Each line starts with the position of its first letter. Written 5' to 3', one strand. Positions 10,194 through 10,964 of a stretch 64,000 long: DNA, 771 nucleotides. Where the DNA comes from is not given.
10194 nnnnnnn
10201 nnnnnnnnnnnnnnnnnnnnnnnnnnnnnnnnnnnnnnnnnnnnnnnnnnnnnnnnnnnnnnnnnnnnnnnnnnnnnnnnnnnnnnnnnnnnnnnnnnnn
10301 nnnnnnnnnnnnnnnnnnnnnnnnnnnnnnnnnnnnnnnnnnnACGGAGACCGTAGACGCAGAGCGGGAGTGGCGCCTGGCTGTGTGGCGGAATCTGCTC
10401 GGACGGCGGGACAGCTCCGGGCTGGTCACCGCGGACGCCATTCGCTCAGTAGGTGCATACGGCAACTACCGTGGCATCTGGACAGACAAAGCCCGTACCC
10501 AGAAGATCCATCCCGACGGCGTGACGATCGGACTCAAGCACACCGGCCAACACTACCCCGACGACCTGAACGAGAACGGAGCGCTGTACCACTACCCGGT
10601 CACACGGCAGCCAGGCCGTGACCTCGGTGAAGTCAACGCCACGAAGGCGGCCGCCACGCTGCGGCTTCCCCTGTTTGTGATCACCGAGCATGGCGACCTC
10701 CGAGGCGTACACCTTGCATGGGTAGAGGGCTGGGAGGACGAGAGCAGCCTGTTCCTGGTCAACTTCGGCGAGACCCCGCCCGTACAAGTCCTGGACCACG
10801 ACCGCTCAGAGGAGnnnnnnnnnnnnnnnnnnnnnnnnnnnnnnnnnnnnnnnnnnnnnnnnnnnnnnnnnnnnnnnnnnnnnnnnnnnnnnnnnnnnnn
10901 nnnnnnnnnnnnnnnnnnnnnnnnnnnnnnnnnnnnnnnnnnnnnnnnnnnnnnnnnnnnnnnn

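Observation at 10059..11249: AICE-1 cargo: an HNH_2-type nuclease with N-terminal reader-like domains, a candidate modification-dependent (type IV) restriction enzyme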

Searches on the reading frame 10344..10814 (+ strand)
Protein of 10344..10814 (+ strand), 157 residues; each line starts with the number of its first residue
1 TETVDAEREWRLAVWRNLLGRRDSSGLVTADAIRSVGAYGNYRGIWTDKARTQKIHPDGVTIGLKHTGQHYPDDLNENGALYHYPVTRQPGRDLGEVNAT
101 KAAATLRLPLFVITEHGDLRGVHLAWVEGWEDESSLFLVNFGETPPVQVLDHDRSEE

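Call 58: search_protein_representatives(alignment_id=A3)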
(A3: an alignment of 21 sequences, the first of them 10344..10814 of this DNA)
Query: 21 sequences, 161 profile positions. Proteins with E-value up to 0.001 (for the whole library): 683; up to 1e-10: 545; up to 1e-30: 254. The best 150 are listed.
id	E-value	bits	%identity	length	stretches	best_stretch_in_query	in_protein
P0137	1.7e-67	242.0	-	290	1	1-160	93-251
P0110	3.1e-67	241.2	-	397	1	1-161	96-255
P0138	6.9e-67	240.1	-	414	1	1-160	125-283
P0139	9.6e-63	226.6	-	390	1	3-161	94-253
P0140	7.3e-58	210.7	-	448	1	14-161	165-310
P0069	2.9e-56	205.5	-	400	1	1-161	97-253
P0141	7.4e-56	204.2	-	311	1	3-158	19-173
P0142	1.5e-54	200.0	-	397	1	4-161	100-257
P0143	7.9e-53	194.4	-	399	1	3-155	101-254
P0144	1.4e-52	193.5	-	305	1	3-157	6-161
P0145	1.6e-52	193.4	-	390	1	1-151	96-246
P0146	2.0e-52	193.0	-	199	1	3-152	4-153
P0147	4.3e-52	192.0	-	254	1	15-152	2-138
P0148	7.5e-52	191.2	-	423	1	5-151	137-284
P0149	2.2e-50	186.4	-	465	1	3-152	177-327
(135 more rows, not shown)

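Call 60: search_protein_families(library=pfam, alignment_id=A4, max_evalue=0.01)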
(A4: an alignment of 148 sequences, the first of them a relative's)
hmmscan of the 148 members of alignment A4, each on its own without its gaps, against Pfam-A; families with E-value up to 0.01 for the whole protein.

A. member 1, P0137 (290 aa): 0 families

B. families by the number of members that match (of 148 scanned): 9 families
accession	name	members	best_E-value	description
PF13391.12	HNH_2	97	1.8e-16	HNH endonuclease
PF01844.29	HNH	17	1.2e-06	HNH endonuclease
PF14279.12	HNH_5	2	0.0042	HNH endonuclease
PF14088.11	DUF4268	1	5.7e-23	Domain of unknown function (DUF4268)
PF01872.23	RibD_C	1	3.7e-10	RibD C-terminal domain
PF08814.16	XisH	1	0.0011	XisH protein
PF03251.18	Tymo_45kd_70kd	1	0.0013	Tymovirus 45/70Kd protein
PF25395.1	DPBB_PEX6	1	0.0043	PEX6 double psi barrel domain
PF02182.23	SAD_SRA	1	0.0062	SAD/SRA domain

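Call 68: find_homologous_proteins(query=A5, max_evalue=1e-10)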
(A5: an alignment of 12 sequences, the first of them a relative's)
Query A5 (12 sequences) (271 aa, profile of the alignment): 124 proteins with E <= 1e-10 among 8000 candidates; the best 120 are listed.
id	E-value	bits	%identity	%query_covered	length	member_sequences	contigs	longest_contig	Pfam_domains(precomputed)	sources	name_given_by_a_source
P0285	7.6e-118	412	45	79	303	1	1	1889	PF13391.13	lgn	-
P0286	1.6e-117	410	47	77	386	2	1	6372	PF13391.13,PF26345.1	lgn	-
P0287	2.5e-113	397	46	77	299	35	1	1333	PF13391.13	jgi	jgi:putative restriction endonuclease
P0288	1.4e-112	394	47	71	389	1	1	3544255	PF13391.13,PF26345.1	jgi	jgi:HNH endonuclease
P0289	1.4e-111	391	42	84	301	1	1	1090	PF13391.13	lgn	-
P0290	2.2e-110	387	49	78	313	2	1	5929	PF13391.13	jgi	jgi:putative restriction endonuclease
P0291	2.4e-110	387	45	79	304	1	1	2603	PF13391.13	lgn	-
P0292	1.2e-109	385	50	80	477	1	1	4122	PF13391.13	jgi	jgi:putative restriction endonuclease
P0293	3.1e-109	383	48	77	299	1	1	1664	PF13391.13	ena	-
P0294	5.8e-109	382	50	78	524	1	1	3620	PF13391.13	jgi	jgi:putative restriction endonuclease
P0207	9.8e-109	382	38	70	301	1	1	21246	PF13391.13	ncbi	ncbi:MAG: HNH endonuclease [Acidimicrobiia bacterium]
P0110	4.1e-108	380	48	78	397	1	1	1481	PF13391.13,PF26345.1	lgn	-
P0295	6.8e-108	379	49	77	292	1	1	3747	PF13391.13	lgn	-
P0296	2.0e-107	377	43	83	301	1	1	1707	PF13391.13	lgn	-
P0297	2.5e-107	377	45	80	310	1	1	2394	PF13391.13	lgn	-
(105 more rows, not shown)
